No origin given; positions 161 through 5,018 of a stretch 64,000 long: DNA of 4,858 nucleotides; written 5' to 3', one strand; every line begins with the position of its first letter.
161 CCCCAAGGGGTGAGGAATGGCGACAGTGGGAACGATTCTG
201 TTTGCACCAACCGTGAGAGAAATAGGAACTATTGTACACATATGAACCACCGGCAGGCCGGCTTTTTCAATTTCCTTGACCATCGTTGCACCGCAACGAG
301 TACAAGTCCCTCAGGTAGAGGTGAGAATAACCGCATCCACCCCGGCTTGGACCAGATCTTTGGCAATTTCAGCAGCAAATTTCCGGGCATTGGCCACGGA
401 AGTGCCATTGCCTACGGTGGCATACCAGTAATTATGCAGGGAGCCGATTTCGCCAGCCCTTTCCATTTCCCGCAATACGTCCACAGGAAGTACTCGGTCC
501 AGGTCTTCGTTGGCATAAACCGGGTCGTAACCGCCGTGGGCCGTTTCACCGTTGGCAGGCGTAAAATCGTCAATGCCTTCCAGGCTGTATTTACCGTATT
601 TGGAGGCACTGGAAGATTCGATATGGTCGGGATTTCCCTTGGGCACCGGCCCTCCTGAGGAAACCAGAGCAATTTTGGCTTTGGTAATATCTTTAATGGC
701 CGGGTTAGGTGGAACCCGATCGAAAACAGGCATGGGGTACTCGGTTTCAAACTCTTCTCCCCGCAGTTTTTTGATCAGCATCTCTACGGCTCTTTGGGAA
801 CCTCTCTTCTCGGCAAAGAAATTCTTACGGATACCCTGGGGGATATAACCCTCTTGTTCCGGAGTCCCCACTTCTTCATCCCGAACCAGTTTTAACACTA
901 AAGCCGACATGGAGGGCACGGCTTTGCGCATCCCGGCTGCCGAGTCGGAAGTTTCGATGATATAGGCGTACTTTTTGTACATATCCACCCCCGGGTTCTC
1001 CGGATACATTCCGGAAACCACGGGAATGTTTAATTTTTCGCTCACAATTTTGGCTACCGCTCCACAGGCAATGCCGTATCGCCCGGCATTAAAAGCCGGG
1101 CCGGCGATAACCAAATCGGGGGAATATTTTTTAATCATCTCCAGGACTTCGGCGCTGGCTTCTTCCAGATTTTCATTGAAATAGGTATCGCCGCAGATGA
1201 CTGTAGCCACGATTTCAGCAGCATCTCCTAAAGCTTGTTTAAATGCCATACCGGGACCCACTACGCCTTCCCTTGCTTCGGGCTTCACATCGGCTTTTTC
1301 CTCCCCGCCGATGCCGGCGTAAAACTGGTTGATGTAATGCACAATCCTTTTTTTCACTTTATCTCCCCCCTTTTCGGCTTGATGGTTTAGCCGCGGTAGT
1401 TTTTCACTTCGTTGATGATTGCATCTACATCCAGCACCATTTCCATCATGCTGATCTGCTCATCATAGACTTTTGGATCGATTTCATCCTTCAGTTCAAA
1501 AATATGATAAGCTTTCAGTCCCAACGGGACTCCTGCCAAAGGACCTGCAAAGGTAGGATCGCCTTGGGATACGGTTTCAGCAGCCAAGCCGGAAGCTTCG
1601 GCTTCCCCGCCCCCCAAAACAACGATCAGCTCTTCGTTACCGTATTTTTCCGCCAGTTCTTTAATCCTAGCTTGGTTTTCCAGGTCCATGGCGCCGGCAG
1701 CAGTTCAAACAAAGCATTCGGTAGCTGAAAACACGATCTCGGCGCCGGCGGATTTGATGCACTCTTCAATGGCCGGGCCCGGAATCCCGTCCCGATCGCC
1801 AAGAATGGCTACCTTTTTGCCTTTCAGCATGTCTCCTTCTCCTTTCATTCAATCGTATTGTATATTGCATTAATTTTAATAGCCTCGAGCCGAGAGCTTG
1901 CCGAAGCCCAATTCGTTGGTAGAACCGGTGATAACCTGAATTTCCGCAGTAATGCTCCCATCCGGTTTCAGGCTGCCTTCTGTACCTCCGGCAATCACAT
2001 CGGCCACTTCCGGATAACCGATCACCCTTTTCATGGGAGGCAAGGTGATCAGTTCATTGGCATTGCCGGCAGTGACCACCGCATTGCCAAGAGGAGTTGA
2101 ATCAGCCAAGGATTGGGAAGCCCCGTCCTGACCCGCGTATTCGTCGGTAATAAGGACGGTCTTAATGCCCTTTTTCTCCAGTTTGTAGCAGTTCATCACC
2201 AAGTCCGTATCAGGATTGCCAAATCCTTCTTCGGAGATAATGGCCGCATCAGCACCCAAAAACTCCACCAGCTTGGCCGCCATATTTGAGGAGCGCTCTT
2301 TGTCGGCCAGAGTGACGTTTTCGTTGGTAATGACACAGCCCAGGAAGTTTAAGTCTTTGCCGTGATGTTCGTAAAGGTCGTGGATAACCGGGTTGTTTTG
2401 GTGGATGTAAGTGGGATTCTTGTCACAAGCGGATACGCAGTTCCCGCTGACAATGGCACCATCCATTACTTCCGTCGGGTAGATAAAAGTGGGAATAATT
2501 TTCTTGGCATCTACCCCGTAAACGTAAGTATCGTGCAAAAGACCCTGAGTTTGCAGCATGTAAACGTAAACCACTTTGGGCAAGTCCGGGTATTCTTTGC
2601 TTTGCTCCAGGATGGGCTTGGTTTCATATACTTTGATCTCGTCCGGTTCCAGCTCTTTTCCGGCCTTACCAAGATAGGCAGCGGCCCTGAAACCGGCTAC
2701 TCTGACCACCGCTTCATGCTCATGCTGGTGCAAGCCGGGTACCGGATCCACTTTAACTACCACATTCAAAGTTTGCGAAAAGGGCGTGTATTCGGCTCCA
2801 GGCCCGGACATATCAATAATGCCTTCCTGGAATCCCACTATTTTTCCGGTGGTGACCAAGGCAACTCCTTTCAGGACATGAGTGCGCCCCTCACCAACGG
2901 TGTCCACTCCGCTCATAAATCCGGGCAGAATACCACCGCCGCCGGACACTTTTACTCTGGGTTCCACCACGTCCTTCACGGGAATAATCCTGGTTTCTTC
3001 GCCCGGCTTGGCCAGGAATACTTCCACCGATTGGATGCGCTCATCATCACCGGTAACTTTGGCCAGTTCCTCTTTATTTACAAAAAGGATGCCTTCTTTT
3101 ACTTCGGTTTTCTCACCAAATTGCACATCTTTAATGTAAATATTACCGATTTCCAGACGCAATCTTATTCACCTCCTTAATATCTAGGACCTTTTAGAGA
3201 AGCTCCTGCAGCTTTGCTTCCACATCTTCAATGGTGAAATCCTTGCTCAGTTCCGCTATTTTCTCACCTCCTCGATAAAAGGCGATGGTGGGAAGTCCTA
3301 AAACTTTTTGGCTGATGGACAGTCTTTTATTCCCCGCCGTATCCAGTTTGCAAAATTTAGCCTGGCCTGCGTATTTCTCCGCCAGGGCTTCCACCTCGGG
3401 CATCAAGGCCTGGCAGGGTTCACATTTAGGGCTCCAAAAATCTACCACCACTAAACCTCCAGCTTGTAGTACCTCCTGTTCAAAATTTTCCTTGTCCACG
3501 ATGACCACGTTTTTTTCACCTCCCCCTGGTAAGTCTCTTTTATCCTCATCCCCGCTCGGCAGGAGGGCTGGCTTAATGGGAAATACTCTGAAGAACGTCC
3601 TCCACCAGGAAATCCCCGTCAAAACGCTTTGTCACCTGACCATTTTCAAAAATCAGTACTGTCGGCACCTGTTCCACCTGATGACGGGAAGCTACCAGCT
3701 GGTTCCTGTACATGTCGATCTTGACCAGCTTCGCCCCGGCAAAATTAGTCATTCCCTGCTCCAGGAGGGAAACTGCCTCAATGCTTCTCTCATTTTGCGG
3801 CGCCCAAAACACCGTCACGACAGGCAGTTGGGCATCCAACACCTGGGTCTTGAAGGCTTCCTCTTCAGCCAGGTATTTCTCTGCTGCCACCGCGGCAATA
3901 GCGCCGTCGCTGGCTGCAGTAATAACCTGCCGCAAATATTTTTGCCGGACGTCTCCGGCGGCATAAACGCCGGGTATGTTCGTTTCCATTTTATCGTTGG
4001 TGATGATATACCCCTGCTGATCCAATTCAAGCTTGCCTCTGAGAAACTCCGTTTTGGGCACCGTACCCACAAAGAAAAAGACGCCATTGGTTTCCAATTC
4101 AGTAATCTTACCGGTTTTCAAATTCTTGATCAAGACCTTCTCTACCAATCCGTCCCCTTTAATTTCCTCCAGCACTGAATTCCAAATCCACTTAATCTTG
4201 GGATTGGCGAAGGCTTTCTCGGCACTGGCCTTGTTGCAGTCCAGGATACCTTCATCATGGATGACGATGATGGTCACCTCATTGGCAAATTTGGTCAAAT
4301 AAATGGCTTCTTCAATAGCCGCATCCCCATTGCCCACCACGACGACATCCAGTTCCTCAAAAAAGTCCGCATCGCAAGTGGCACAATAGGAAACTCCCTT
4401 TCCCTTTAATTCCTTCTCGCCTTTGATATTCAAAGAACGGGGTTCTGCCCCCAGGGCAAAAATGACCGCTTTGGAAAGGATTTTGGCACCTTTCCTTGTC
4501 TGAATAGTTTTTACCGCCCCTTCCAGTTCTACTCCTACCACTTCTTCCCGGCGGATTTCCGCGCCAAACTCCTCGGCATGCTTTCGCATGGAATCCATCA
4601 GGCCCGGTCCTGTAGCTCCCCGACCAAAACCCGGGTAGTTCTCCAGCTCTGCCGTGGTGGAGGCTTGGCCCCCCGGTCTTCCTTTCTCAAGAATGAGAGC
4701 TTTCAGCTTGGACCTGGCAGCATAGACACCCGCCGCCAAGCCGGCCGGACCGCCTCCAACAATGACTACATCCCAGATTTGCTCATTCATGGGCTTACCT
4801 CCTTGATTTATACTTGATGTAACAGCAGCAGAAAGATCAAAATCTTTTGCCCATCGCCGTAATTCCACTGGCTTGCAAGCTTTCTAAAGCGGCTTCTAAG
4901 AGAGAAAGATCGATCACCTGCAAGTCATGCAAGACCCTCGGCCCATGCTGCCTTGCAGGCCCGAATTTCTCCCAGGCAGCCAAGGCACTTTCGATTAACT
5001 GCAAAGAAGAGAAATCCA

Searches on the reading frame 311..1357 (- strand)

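Call 85: search_protein_families(library=pfam, proteins=[window:311-1357:-], max_evalue=0.00001)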
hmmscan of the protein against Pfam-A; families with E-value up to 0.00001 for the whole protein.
window:311-1357:- (348 aa): 1 family
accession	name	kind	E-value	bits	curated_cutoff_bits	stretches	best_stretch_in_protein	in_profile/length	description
PF07355.17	GRDB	-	2.1e-174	580.2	22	1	2-348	1-347/347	Glycine/sarcosine/betaine reductase selenoprotein B (GRDB)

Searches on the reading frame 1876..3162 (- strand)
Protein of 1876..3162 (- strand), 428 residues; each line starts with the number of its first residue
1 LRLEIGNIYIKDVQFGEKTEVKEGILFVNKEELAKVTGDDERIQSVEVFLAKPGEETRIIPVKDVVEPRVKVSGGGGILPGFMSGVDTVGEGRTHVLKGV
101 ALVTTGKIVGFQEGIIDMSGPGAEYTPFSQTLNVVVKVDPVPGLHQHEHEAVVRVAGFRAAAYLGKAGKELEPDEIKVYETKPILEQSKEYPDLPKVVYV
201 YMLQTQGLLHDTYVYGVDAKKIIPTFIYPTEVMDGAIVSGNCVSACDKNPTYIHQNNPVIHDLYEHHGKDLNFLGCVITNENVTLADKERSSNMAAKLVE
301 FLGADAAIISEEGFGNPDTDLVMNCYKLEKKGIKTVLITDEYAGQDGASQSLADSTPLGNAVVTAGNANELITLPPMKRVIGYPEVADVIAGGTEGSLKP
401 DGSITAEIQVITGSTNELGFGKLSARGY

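Call 85: search_protein_families(library=pfam, proteins=[window:1876-3162:-], max_evalue=0.00001)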
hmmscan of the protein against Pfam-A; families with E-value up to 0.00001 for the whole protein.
window:1876-3162:- (428 aa): 1 family
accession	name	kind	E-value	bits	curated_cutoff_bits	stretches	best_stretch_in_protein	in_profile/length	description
PF09338.16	Gly_reductase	-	2.6e-214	711.9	22.2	1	1-426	1-426/426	Glycine/sarcosine/betaine reductase component B subunits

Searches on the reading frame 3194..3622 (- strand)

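Call 85: search_protein_families(library=pfam, proteins=[window:3194-3622:-], max_evalue=0.00001)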
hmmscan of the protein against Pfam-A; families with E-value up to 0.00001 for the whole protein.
window:3194-3622:- (142 aa): 1 family
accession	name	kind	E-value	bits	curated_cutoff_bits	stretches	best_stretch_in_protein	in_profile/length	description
PF00085.26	Thioredoxin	-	3.9e-22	78.6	23.5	1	39-138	2-101/103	Thioredoxin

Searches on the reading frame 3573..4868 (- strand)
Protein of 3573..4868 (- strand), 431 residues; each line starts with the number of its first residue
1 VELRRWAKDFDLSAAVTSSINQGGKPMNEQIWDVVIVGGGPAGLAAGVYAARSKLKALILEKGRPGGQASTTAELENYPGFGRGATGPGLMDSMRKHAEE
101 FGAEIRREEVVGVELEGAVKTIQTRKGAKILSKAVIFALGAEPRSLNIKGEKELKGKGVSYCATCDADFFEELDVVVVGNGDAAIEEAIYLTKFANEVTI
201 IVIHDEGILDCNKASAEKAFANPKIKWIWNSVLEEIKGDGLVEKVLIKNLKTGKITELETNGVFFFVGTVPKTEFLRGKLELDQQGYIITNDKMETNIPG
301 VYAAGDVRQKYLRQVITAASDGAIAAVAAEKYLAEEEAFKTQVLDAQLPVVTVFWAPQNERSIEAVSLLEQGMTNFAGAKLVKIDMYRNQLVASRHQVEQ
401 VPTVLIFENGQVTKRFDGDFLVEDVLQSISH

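Call 85: search_protein_families(library=pfam, proteins=[window:3573-4868:-], max_evalue=0.00001)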
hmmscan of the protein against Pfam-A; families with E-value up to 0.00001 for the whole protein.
window:3573-4868:- (431 aa): 10 families
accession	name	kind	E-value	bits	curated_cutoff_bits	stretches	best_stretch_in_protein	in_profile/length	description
PF07992.20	Pyr_redox_2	-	7.1e-52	177.1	26.1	1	33-322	2-291/291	Pyridine nucleotide-disulphide oxidoreductase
PF13738.12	Pyr_redox_3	-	1.9e-26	93.5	30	2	94-305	87-305/305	Pyridine nucleotide-disulphide oxidoreductase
PF00070.33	Pyr_redox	-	4.3e-12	46.8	22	1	175-248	2-80/82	Pyridine nucleotide-disulphide oxidoreductase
PF01266.30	DAO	-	2.9e-11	43.9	27.9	1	33-70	1-39/353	FAD dependent oxidoreductase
PF01946.23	Thi4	-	1.3e-08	34.8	26.2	0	32-63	18-50/235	Thi4 family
PF00085.26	Thioredoxin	-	1.7e-08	34.8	23.5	1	335-425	6-97/103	Thioredoxin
PF00890.30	FAD_binding_2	-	1.6e-07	31.3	20.4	1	33-71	1-39/414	FAD binding domain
PF12831.13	FAD_oxidored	-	8.8e-07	29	27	1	33-74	1-43/416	FAD dependent oxidoreductase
PF13450.12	NAD_binding_8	-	9e-07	29.5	21.9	1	36-76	1-41/68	NAD(P)-binding Rossmann-like domain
PF03486.20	HI0933_like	-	4.5e-06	26.7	50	0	33-65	2-34/244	HI0933-like protein Rossmann domain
